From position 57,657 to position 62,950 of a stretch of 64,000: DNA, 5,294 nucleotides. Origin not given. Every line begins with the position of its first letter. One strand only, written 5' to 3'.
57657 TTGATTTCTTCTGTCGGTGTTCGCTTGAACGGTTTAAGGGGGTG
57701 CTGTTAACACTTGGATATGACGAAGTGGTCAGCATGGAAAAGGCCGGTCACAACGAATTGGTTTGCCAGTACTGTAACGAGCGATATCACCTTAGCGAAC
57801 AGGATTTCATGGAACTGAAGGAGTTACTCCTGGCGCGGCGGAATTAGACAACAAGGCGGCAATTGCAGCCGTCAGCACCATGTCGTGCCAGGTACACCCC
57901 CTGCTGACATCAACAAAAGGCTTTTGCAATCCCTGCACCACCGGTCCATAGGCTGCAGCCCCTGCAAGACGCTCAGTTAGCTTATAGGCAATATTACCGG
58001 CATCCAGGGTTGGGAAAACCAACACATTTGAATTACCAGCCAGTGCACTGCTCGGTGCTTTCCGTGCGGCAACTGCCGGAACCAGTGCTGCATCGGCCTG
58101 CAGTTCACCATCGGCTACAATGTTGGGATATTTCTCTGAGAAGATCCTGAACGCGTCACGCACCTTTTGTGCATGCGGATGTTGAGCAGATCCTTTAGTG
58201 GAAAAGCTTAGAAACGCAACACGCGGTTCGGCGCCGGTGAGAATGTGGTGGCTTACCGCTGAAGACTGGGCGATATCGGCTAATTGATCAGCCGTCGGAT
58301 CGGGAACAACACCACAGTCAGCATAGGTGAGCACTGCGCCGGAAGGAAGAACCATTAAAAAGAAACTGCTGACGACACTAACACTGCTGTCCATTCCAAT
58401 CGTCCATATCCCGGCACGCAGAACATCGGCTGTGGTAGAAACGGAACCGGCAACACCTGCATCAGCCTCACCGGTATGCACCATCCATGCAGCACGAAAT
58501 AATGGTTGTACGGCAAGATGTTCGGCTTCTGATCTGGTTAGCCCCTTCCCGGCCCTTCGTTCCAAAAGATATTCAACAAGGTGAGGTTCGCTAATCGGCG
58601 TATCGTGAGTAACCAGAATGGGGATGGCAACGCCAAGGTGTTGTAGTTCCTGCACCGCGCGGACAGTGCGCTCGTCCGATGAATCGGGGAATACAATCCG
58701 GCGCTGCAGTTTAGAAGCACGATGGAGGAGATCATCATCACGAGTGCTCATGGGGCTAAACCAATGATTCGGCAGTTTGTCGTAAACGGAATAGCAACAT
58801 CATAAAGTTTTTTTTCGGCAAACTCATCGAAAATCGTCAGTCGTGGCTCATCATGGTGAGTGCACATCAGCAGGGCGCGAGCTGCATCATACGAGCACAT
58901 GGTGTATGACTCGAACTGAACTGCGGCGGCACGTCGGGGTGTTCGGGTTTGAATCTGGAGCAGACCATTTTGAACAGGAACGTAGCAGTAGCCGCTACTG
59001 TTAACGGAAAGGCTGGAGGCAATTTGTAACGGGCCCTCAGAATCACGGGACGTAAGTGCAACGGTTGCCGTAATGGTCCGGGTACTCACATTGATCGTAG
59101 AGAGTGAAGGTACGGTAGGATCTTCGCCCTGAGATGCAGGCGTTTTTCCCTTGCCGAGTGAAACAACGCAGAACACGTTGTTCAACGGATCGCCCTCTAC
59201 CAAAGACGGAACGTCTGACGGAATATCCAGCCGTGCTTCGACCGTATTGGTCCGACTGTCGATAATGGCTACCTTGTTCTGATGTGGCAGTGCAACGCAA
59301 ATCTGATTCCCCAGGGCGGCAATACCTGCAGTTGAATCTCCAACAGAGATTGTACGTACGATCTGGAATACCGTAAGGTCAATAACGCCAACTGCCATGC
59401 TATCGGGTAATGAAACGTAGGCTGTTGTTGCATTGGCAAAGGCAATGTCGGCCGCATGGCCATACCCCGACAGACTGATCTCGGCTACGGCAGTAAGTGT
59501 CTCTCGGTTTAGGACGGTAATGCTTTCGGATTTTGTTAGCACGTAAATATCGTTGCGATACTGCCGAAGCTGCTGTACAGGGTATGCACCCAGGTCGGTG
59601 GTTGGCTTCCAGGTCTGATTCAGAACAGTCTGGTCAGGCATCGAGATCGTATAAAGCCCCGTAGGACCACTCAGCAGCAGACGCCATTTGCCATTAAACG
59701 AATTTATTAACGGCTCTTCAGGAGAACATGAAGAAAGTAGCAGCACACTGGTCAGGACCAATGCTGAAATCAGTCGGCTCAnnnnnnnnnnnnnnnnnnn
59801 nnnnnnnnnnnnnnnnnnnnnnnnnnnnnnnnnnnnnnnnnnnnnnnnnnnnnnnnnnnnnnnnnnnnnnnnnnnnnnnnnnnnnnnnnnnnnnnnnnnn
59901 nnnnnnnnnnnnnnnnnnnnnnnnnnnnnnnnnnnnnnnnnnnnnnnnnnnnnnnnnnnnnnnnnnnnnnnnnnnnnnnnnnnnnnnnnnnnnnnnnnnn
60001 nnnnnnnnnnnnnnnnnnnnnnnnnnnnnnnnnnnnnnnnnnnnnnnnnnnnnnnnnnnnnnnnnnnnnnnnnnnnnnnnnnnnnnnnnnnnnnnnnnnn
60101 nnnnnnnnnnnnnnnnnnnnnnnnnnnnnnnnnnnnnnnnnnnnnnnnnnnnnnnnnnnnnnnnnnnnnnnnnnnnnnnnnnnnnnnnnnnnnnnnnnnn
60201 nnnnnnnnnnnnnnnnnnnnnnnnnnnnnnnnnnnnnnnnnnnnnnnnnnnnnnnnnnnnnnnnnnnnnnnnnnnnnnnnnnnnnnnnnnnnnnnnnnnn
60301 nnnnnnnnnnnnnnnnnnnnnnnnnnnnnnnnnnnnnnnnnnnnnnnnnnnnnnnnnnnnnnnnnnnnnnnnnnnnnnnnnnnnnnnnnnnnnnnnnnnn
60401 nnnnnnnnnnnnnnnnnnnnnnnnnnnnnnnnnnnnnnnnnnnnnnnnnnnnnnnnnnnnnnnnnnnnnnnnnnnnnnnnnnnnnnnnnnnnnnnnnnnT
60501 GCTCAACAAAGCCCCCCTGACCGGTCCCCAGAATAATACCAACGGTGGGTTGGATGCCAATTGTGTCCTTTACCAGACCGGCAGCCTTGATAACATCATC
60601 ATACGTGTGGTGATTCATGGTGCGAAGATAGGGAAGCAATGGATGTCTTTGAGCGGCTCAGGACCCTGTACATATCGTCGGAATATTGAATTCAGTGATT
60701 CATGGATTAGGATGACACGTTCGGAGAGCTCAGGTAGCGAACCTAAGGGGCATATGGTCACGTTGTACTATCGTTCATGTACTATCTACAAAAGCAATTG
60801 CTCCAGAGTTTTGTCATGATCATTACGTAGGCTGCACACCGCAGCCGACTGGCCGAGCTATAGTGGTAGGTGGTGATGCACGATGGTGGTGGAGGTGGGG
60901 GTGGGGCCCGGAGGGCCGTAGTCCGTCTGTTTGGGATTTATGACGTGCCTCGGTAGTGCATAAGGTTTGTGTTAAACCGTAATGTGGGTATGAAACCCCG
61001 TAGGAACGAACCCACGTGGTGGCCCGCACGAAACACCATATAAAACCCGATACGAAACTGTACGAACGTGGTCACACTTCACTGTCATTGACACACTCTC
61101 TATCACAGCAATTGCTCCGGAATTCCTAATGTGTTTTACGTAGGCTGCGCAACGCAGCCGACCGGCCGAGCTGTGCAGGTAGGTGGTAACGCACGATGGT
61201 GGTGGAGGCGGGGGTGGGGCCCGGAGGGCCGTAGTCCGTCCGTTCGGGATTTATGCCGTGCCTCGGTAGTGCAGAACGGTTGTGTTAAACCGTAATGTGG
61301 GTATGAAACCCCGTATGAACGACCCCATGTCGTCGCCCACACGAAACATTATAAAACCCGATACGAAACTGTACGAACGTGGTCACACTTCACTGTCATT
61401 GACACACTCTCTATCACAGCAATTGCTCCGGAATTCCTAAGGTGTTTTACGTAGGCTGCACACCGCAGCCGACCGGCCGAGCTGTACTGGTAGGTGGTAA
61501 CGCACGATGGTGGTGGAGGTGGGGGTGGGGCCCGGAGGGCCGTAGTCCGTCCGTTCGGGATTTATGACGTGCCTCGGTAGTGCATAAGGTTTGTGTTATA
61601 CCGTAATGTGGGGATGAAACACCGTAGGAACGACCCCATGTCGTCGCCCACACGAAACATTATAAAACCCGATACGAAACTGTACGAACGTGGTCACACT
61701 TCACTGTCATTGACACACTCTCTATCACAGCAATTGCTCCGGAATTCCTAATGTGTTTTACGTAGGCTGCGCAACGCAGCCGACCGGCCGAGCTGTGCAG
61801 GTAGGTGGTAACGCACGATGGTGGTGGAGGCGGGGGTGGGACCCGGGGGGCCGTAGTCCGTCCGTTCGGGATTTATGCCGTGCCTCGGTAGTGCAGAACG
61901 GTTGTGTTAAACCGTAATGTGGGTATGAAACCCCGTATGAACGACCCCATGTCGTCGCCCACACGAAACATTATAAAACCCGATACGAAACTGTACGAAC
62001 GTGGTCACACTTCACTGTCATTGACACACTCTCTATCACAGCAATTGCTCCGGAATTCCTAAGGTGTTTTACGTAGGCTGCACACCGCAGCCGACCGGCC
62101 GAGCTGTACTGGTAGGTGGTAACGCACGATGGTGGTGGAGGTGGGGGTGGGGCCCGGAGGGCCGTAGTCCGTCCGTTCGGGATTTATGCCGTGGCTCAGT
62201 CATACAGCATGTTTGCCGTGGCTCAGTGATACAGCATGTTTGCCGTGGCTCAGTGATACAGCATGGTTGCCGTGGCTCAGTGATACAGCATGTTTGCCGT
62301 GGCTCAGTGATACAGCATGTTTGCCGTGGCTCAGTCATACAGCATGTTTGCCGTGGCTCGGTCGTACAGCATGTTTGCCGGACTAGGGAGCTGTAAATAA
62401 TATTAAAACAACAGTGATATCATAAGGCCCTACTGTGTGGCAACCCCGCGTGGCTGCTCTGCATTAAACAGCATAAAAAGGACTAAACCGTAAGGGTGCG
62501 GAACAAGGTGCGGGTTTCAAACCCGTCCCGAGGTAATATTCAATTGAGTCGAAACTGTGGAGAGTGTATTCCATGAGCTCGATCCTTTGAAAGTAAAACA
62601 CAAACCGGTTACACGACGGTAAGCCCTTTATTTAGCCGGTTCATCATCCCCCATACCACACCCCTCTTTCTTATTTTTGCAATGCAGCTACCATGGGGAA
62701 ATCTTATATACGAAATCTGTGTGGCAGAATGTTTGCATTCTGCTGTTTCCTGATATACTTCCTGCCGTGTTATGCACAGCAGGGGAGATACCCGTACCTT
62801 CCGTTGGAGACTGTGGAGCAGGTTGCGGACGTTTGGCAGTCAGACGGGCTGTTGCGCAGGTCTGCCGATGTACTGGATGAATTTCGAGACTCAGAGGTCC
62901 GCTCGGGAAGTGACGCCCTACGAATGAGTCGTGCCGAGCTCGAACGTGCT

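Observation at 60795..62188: Alternating A/B higher-order tandem array of a structured 311-bp unit filling a divergent intergenic region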

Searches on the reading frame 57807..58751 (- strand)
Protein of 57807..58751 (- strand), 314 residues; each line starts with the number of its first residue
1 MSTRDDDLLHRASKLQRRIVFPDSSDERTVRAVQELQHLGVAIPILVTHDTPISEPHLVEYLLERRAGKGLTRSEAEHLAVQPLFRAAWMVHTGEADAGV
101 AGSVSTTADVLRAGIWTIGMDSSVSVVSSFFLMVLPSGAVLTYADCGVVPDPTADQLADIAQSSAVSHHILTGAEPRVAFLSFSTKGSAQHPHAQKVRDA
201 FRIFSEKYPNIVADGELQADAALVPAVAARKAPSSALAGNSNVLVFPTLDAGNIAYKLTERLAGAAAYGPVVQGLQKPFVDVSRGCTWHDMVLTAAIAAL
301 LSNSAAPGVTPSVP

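Call 68: search_protein_families(library=pfam, proteins=[window:57807-58751:-], max_evalue=0.001)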
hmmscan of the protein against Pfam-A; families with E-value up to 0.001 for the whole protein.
window:57807-58751:- (314 aa): 1 family
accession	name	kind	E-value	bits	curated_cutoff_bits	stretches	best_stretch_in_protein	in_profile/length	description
PF01515.24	PTA_PTB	-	8.2e-94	315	24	1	7-299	5-319/319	Phosphate acetyl/butaryl transferase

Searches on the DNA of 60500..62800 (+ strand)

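Call 5: search_rna_families(source=window, start=60500, end=62800, threshold=evalue, max_evalue=10)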
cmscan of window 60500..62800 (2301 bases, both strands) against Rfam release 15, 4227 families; matches with E-value up to 10: 4.
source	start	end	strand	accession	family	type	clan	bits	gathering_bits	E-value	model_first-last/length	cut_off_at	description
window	61238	61319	+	RF00928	mir-590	Gene; miRNA;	-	20.4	65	1.2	1-86/86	no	mir-590 microRNA precursor family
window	61860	61941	+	RF00928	mir-590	Gene; miRNA;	-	20.4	65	1.2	1-86/86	no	mir-590 microRNA precursor family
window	61227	61333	-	RF03212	mir-2788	Gene; miRNA;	-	16.8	62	4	1-92/92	no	mir-2788 microRNA precursor family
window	61849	61955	-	RF03212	mir-2788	Gene; miRNA;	-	16.8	62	4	1-92/92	no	mir-2788 microRNA precursor family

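Call 38: search_dna_similar(query=window:61067-61688:+, collection=plasmids, mode=distant, max_evalue=0.001)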
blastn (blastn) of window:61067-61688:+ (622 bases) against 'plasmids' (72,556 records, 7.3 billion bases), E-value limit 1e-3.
No match.

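Call 39: search_dna_similar(query=window:61067-61688:+, collection=phages, mode=distant, max_evalue=0.001)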
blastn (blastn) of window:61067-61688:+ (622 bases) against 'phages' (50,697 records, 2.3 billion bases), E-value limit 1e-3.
No match.

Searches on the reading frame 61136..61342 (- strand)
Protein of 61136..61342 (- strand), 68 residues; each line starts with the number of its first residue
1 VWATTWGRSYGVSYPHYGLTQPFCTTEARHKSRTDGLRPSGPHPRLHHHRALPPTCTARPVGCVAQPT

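Call 19: find_encoding_contigs(protein=window:61136-61342:-, flank=10000)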
Protein window:61136-61342:- (68 aa): no gene with exactly this product is on record in the collection.

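Call 42: find_homologous_proteins(query=window:61136-61342:-, max_evalue=0.01)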
Query window:61136-61342:-: no candidate shares three 5-residue words with the query. No homologue found.
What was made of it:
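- On Protein-coding tandem repeat: The 68-aa ORF has no homologue in the protein collection (call 42).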
